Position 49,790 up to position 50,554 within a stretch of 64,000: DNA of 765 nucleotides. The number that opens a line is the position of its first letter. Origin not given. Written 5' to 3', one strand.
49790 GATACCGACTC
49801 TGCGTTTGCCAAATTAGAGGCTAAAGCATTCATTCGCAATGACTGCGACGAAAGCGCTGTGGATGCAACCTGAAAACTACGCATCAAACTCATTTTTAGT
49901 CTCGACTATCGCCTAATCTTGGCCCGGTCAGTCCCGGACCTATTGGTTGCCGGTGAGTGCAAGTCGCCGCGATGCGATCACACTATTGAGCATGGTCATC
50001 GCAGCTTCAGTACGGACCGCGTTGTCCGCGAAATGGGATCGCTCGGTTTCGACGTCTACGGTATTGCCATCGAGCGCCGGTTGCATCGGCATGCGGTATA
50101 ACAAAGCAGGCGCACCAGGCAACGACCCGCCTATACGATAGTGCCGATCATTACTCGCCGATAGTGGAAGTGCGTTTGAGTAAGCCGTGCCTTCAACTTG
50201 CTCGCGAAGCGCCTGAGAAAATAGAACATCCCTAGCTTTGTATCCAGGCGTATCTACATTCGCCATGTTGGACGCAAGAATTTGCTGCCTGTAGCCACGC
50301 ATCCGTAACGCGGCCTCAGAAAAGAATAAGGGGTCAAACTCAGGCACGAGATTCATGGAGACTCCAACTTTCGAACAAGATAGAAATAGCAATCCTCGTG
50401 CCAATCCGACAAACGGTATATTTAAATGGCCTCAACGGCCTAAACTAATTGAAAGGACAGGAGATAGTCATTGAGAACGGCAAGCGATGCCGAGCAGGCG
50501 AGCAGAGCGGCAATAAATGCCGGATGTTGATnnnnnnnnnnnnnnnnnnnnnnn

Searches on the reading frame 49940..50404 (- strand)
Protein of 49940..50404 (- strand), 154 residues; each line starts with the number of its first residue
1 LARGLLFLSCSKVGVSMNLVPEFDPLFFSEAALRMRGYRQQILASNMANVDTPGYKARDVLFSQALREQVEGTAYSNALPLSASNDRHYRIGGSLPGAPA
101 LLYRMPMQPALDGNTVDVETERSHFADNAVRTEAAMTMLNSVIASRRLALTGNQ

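Call 3: search_protein_families(library=pfam, proteins=[window:49940-50404:-], max_evalue=1)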
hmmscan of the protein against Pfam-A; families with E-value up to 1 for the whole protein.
window:49940-50404:- (154 aa): 1 family
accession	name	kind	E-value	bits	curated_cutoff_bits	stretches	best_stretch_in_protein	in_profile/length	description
PF00460.25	Flg_bb_rod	-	1.2e-05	25.6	20.7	1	39-56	14-31/31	Flagella basal body rod protein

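Call 4: search_protein_families(library=ncbifam, proteins=[window:49940-50404:-], max_evalue=1)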
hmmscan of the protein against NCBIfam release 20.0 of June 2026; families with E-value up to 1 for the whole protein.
window:49940-50404:- (154 aa): 26 families (the best 25 are shown)
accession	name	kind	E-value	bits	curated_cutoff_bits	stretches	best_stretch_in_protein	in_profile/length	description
TIGR01396.1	FlgB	equivalog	3.8e-26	91.9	59.05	1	28-150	7-130/131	flagellar basal body rod protein FlgB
NF009263.0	PRK12620.1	equivalog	1.6e-24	86.4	158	1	30-152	13-132/133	flagellar basal body rod protein FlgB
NF009328.0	PRK12685.1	equivalog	5.2e-22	78.4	169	1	31-152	14-115/116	flagellar basal body rod protein FlgB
NF009262.0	PRK12619.1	equivalog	1.6e-18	67.3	183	1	31-152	14-129/130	flagellar basal body rod protein FlgB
NF005527.0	PRK07182.1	equivalog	4.8e-15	55.9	211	2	98-152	93-147/148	flagellar basal body rod protein FlgB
NF009266.0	PRK12623.1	equivalog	4.9e-14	52.4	144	1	32-151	19-131/133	flagellar basal body rod protein FlgB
NF004654.1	PRK06004.1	equivalog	5.5e-11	43.5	142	1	38-140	11-114/126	flagellar basal body rod protein FlgB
NF009270.0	PRK12627.1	equivalog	1.9e-09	38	128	1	34-147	16-122/128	FlgB family protein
NF009264.0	PRK12621.1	equivalog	5.5e-08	33.3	163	1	33-69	16-52/136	flagellar basal body rod protein FlgB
TIGR03506.1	FlgEFG_subfam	subfamily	1.5e-07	31.5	70.25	1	32-77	9-54/351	flagellar hook-basal body complex protein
NF005280.0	PRK06797.1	equivalog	2.8e-07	31.2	106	1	39-124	18-107/135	flagellar basal body rod protein FlgB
NF004653.1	PRK06003.1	equivalog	4.4e-07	30.3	153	1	38-70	19-52/126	flagellar basal body rod protein FlgB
NF009265.0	PRK12622.1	equivalog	1.7e-06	28.2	145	1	29-90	11-71/135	flagellar basal body rod protein FlgB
TIGR02490.1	flgF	equivalog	2.6e-06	27.2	178.5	1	35-71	10-46/218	flagellar basal-body rod protein FlgF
NF009267.0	PRK12624.1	equivalog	8.7e-06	26.3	241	1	36-131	21-121/143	flagellar basal body rod protein FlgB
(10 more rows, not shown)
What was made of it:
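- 49940..50356 (-): flgB, first gene of the rod/hook operon. The real start is the ATG at 50356, giving 138 aa. TIGR01396 E 3.8e-26 (call 4).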
